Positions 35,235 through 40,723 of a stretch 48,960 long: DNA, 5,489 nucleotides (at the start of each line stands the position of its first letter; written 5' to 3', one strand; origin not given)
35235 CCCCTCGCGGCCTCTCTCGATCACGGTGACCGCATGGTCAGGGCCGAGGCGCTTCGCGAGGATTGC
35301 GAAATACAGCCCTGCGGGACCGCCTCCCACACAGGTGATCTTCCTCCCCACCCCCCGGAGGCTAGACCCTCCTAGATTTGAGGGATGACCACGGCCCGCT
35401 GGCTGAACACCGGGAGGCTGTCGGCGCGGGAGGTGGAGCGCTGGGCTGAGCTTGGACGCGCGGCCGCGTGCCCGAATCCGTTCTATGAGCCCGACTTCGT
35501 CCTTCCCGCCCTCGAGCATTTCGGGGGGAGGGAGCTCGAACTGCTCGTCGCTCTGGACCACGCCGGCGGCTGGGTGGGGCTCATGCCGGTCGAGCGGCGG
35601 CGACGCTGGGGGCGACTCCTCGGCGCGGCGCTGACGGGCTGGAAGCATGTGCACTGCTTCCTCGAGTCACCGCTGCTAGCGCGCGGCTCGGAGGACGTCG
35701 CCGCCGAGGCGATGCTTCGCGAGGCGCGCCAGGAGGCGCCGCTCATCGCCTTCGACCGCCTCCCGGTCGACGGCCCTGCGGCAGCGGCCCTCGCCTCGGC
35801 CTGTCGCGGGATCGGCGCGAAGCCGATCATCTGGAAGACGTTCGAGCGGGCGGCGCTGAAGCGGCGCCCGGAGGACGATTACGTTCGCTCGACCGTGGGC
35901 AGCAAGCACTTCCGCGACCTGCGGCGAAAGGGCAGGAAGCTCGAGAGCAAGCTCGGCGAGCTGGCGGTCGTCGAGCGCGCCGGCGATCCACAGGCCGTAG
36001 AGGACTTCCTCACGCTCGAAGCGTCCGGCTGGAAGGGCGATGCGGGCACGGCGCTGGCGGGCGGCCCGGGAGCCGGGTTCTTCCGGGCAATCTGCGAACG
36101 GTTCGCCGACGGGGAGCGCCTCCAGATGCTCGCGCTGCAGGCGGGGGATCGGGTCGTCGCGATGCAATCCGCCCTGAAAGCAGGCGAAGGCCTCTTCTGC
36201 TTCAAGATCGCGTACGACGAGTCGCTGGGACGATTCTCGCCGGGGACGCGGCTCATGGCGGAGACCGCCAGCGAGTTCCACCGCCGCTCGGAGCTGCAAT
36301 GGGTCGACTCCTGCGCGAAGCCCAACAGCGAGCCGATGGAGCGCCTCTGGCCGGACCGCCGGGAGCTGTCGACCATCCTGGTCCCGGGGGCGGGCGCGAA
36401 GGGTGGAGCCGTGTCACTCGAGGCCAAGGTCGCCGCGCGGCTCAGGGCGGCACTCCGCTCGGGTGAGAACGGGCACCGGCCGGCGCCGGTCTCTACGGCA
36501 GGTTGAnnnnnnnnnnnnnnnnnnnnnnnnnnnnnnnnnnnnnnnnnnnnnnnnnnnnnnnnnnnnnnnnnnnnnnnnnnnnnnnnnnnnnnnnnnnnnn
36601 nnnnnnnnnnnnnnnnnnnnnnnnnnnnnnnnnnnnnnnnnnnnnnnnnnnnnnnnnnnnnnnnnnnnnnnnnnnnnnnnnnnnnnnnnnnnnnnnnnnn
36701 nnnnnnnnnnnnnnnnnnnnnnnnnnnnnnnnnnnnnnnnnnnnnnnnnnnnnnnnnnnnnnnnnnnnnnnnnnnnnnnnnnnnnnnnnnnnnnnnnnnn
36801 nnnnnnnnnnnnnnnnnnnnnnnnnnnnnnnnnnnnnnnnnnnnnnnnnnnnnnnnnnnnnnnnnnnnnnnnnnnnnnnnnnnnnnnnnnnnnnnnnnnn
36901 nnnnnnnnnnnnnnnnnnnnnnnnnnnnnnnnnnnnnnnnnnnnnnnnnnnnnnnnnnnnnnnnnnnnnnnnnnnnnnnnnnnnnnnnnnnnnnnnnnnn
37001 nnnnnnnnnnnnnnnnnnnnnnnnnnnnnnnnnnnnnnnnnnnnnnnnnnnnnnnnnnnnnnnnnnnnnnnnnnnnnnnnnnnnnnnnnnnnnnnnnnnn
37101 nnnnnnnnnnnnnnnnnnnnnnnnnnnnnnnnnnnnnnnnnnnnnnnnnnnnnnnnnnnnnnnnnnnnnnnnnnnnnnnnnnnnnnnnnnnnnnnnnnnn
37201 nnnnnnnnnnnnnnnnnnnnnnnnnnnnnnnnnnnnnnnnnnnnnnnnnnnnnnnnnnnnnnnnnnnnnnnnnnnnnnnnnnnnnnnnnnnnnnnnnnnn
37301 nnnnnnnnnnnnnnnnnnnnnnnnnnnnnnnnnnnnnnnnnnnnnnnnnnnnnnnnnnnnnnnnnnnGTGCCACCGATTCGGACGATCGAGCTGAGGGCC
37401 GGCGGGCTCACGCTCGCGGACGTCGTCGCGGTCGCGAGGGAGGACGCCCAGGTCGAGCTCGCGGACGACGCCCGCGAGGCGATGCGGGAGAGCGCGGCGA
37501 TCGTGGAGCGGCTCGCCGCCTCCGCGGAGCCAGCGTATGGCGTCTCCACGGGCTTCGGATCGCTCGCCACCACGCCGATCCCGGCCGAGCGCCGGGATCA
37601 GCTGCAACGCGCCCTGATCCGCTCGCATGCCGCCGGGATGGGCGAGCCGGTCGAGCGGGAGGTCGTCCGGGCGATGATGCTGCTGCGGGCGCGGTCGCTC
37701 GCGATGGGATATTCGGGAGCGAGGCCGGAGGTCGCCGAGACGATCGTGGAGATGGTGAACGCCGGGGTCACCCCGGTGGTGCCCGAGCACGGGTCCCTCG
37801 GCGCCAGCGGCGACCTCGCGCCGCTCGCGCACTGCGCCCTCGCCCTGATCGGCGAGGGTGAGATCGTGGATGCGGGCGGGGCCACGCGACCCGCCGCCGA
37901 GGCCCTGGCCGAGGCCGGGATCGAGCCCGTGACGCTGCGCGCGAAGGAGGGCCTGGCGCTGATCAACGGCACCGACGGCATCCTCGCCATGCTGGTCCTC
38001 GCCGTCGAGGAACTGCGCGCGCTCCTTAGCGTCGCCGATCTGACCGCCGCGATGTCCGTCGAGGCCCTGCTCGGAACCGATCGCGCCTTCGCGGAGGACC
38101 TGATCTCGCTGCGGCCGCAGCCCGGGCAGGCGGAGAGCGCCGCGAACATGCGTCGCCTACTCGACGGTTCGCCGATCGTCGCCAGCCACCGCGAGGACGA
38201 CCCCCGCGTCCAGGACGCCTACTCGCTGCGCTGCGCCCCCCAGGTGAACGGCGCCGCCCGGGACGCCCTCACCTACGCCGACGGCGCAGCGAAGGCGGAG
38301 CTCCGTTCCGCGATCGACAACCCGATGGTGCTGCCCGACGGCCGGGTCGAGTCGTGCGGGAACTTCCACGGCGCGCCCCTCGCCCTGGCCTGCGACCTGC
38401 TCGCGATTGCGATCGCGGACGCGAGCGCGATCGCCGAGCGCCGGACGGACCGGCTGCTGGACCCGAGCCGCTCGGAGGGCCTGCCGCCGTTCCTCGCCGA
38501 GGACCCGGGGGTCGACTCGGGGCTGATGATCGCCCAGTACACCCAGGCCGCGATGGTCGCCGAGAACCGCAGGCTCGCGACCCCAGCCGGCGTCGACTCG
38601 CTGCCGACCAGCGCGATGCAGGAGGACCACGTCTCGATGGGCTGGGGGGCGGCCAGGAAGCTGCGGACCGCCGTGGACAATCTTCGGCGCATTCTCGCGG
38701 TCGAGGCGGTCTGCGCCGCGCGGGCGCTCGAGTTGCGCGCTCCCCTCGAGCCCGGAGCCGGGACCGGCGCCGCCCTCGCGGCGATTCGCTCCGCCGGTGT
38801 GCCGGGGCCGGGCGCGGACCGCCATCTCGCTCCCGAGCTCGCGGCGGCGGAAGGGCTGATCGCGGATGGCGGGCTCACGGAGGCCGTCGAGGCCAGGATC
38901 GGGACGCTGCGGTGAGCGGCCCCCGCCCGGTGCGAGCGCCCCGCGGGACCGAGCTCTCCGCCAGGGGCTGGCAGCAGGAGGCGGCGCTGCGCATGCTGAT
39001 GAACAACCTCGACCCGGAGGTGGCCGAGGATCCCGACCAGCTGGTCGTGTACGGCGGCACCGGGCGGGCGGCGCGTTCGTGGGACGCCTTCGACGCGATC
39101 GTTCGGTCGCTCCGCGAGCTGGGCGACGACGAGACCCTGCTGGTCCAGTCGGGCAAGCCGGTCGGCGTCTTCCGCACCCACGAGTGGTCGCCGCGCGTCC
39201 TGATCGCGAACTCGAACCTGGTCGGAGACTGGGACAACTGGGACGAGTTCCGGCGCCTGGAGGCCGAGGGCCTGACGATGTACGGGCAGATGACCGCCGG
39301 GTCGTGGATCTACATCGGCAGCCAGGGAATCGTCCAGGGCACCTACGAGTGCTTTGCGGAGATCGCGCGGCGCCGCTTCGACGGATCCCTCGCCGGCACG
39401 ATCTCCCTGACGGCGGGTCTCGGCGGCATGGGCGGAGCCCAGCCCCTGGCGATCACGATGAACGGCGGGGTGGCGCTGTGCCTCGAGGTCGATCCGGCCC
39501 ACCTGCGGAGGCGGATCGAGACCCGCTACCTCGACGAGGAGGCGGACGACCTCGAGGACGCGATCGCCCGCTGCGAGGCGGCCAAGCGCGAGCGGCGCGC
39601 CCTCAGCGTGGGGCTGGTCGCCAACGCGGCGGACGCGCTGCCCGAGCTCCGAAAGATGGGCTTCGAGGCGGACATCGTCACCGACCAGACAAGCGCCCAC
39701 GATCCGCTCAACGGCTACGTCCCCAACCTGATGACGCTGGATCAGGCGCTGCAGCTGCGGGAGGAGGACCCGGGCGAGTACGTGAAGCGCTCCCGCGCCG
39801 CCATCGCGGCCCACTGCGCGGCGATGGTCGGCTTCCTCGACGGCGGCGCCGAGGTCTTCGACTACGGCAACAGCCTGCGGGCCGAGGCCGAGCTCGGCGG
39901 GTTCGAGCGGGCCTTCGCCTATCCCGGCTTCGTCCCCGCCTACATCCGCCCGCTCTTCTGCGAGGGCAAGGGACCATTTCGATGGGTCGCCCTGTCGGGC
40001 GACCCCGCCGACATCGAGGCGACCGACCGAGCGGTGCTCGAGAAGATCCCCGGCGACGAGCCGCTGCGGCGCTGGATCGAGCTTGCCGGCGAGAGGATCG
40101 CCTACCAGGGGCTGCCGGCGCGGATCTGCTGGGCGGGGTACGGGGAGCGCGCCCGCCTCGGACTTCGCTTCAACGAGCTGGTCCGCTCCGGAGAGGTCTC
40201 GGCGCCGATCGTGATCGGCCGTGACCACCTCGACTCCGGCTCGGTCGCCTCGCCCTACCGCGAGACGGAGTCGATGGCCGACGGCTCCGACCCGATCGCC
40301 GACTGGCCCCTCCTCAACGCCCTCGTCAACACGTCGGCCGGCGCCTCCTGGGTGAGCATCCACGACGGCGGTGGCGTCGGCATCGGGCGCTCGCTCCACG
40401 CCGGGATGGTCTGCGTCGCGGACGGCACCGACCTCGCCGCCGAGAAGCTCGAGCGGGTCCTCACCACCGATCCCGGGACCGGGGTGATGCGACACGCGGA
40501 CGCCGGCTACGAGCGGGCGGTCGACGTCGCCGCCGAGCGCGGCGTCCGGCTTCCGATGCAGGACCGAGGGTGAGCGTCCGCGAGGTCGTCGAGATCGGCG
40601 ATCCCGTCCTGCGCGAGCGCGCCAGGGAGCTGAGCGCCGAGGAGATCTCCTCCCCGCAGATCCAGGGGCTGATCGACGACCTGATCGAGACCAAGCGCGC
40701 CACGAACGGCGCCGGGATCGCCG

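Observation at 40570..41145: Peptide-deformylase homolog translationally coupled inside hutH-hutU-def-hutF-hutI, in the slot where hutG is missing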

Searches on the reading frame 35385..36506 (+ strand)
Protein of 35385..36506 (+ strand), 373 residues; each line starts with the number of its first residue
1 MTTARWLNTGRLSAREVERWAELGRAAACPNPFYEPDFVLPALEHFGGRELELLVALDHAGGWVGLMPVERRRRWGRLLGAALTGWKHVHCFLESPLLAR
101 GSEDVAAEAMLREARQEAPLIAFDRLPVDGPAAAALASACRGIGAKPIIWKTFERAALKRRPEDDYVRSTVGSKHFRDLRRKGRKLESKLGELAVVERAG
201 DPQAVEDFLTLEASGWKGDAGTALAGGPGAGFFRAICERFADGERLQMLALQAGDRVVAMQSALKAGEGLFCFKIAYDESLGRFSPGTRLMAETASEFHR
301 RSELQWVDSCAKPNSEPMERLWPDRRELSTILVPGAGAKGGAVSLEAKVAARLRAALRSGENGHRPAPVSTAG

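Call 3: search_protein_families(library=pfam, proteins=[window:35385-36506:+])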
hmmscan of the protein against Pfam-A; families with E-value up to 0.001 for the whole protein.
window:35385-36506:+ (373 aa): 1 family
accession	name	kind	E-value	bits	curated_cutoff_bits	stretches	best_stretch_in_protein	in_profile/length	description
PF13480.13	Acetyltransf_6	-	2.6e-20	73.5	22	1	173-309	1-134/143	Acetyltransferase (GNAT) domain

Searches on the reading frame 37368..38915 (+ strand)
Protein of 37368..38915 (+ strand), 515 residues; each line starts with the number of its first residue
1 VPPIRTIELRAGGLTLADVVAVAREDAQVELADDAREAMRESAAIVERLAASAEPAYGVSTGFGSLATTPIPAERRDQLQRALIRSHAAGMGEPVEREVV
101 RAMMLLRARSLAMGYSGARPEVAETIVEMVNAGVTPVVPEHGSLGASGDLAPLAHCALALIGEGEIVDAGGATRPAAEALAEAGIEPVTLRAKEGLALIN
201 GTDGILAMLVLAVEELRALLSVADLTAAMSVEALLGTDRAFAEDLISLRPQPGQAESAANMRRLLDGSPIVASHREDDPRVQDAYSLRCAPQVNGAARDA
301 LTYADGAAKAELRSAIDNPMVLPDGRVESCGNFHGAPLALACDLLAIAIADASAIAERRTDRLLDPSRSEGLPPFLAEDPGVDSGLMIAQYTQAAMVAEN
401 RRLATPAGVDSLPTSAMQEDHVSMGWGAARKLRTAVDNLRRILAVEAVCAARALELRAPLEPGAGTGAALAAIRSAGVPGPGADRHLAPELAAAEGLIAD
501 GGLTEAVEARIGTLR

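Call 3: search_protein_families(library=pfam, proteins=[window:37368-38915:+])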
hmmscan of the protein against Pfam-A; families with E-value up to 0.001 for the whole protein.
window:37368-38915:+ (515 aa): 1 family
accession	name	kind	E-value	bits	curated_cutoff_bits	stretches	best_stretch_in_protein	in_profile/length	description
PF00221.24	Lyase_aromatic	-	6.9e-192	638.7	27.3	1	14-474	1-465/466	Aromatic amino acid lyase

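Call 4: search_protein_families(library=ncbifam, proteins=[window:37368-38915:+])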
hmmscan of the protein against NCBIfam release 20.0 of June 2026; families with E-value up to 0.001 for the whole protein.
window:37368-38915:+ (515 aa): 8 families
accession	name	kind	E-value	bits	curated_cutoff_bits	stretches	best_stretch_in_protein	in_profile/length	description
NF006871.0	PRK09367.1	subfamily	1.8e-209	696.6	524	1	6-509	3-503/505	histidine ammonia-lyase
TIGR01225.1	hutH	equivalog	2.2e-202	673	539.15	1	7-510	1-501/506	histidine ammonia-lyase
TIGR03832.1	Tyr_2_3_mutase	equivalog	2.3e-115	386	501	1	14-493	6-502/507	tyrosine 2,3-aminomutase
TIGR04475.1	Phe_D_beta_mut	equivalog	2.6e-105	353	800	1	14-474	10-486/510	phenylalanine aminomutase (D-beta-phenylalanine forming)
NF053541.1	FlxA_rubin_TAL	equivalog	1.7e-91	307.2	700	1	15-456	2-454/498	flexirubin biosynthesis tyrosine ammonia-lyase FlxA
NF041222.1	BagA_FevW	exception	1.2e-85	288.2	1000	1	12-509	6-525/529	bagremycin/ferroverdin biosynthesis tyrosine ammonia-lyase BagA/FevW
TIGR01226.1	phe_am_lyase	equivalog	1.8e-78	264.5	519.15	1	6-458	32-502/680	phenylalanine ammonia-lyase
TIGR04473.1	taxol_Phe_23mut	exception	1.4e-51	175.6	1250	1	13-458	34-498/687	phenylalanine aminomutase (L-beta-phenylalanine forming)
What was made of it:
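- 37368..38915 (+): hutH, histidine ammonia-lyase (step 1). TIGR01225 673 bits, cutoff 539 (call 4); PF00221 (call 3).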

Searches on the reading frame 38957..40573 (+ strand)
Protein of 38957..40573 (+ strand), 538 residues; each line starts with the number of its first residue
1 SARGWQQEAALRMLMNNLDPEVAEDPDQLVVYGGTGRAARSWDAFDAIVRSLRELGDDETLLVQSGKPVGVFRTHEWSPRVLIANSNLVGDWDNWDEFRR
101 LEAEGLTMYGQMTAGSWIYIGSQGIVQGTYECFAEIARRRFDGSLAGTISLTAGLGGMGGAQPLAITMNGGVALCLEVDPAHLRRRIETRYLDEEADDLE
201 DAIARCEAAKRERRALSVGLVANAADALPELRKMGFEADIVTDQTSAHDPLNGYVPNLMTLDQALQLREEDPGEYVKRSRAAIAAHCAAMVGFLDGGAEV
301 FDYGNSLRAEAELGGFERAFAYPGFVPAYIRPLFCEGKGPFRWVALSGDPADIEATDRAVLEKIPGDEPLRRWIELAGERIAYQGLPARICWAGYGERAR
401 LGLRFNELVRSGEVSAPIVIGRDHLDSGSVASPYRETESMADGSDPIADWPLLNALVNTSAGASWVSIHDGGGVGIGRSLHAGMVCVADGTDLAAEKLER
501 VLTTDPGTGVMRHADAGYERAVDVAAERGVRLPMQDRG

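Call 3: search_protein_families(library=pfam, proteins=[window:38957-40573:+])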
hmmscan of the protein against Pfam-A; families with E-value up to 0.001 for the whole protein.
window:38957-40573:+ (538 aa): 3 families
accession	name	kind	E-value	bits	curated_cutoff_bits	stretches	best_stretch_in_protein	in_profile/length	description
PF17392.7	Urocanase_C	-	1.3e-91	305.8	23.6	1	332-526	1-195/196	Urocanase C-terminal domain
PF01175.24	Urocanase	-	1.8e-82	276.5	23.2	1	121-329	1-209/209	Urocanase Rossmann-like domain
PF17391.7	Urocanase_N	-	4.6e-58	195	23.2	1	2-118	11-127/127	Urocanase N-terminal domain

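Call 4: search_protein_families(library=ncbifam, proteins=[window:38957-40573:+])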
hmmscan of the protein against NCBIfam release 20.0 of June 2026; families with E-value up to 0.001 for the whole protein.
window:38957-40573:+ (538 aa): 3 families
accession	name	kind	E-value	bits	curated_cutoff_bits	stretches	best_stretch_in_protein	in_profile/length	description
TIGR01228.2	hutU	equivalog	1.6e-272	905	375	1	2-534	13-545/545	urocanate hydratase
NF058531.1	CH3_S_urocan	exception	3.1e-209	695.9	880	1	3-529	14-533/535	S-methyl thiourocanate hydratase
NF058530.1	thiouroc_hyd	equivalog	1.3e-197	657.6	930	1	2-531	4-531/535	thiourocanate hydratase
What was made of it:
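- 38912..40573 (+): hutU, urocanate hydratase (step 2). The start is most likely GTG 38912, overlapping the hutH stop (GTGA). TIGR01228 905 bits, cutoff 375 (call 4).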
